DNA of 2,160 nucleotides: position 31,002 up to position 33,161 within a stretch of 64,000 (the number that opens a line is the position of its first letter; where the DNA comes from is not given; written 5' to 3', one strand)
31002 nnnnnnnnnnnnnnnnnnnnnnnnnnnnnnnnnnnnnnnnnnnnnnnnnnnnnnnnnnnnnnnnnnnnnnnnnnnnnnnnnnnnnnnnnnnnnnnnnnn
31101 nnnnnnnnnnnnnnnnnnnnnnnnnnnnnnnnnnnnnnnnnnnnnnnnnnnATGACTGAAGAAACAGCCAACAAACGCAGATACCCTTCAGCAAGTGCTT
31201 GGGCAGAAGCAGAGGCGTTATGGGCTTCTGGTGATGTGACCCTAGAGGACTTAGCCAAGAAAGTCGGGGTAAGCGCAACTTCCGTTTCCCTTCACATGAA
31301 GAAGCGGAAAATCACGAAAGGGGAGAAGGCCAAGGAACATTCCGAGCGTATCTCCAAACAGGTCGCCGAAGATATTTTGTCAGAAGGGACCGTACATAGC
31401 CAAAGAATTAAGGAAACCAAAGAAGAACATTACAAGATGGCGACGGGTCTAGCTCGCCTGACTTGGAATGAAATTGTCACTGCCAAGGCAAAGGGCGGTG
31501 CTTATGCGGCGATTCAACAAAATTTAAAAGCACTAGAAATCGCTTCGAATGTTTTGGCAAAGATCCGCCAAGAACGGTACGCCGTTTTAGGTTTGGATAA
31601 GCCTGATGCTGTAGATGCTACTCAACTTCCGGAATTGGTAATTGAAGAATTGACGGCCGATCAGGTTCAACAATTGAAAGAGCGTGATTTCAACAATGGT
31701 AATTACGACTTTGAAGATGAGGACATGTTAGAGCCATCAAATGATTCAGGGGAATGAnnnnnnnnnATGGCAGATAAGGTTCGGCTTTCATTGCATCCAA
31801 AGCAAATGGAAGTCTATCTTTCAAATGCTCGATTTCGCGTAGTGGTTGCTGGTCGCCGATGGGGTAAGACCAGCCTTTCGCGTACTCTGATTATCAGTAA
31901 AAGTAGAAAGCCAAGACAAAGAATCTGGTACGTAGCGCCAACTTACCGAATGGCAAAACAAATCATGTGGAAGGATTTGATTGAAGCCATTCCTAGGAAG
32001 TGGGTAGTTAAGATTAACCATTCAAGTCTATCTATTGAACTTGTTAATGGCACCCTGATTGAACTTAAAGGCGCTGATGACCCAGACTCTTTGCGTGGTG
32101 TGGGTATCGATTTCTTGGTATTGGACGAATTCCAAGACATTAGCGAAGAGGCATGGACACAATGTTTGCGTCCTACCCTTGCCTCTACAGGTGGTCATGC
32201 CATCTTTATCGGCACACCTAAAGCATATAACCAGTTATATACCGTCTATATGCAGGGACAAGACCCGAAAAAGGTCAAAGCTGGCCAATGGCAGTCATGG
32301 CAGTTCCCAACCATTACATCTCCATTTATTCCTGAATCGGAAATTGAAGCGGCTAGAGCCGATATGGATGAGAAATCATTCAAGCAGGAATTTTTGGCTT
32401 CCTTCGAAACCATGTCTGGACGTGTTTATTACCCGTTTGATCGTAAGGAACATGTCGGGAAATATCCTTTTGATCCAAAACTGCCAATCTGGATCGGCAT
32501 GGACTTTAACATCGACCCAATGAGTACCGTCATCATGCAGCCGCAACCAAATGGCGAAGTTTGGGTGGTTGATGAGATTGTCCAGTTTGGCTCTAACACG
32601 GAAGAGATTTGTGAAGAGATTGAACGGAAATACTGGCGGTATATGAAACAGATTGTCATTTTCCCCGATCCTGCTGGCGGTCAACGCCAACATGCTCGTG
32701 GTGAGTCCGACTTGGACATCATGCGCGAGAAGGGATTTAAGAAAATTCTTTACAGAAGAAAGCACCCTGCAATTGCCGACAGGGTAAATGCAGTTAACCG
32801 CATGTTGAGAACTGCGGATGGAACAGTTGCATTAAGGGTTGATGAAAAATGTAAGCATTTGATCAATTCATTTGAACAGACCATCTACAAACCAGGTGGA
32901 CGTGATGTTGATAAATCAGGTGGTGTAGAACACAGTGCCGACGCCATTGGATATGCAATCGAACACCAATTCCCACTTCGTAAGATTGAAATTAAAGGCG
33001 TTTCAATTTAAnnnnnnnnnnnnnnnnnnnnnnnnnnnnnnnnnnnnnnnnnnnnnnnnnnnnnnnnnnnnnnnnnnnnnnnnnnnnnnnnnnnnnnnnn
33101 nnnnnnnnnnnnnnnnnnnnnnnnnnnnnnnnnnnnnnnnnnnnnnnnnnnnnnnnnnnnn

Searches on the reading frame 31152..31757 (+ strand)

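Call 48: search_protein_families(library=phrogs, proteins=[window:31152-31757:+], max_evalue=0.001)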
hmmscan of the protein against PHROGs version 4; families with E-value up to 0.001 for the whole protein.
window:31152-31757:+ (201 aa): 2 families
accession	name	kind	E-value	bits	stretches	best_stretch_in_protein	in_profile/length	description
phrog_867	-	DNA, RNA and nucleotide metabolism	5.4e-88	295.5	1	1-200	1-201/220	DNA binding domain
phrog_4151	-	DNA, RNA and nucleotide metabolism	0.00037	21.3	1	19-121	12-109/154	DNA binding protein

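Call 53: search_protein_families(library=pfam, proteins=[window:31152-31757:+], max_evalue=0.01)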
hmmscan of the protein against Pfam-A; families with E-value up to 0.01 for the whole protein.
window:31152-31757:+ (201 aa): 3 families
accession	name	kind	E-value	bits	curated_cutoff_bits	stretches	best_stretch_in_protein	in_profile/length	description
PF01710.22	HTH_Tnp_IS630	-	0.00073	20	21.3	1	26-69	68-111/119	Transposase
PF13412.12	HTH_24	-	0.0037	17.2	21.9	0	22-51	11-40/48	Winged helix-turn-helix DNA-binding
PF04967.18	HTH_10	-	0.0054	16.9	23.1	0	28-51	23-46/53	HTH DNA binding domain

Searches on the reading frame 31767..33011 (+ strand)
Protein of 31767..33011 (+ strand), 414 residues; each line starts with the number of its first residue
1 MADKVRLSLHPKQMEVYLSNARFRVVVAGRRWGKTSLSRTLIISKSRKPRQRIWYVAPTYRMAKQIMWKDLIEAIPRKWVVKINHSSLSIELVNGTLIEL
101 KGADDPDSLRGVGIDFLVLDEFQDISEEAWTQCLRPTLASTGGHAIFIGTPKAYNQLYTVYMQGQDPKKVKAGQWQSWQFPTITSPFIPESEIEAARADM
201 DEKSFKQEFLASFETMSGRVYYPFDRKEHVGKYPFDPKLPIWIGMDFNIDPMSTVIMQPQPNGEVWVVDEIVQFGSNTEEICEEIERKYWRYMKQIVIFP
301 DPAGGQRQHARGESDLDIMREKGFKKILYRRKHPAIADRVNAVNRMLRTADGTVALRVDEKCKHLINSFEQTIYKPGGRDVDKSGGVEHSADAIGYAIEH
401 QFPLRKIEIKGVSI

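Call 48: search_protein_families(library=phrogs, proteins=[window:31767-33011:+], max_evalue=0.001)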
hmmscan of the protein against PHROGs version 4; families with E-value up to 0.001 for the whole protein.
window:31767-33011:+ (414 aa): 8 families
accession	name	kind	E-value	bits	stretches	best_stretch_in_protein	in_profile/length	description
phrog_2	-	head and packaging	1.5e-59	203.6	1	6-407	263-599/807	terminase large subunit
phrog_10250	-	head and packaging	5.4e-51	174.5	1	198-411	3-225/228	terminase large subunit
phrog_7579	-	head and packaging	6.6e-19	69.1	1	7-214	3-214/239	terminase large subunit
phrog_675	-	head and packaging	6.3e-08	32.3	1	10-153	44-193/576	terminase large subunit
phrog_3717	-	head and packaging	2e-06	28.5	1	3-255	5-266/277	terminase large subunit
phrog_5653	-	head and packaging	1.1e-05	26.3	1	215-401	5-180/199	terminase large subunit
phrog_38319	-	unknown function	0.0001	22.8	1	16-256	13-268/271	-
phrog_6672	-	head and packaging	0.00017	22.2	1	261-409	3-137/145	terminase large subunit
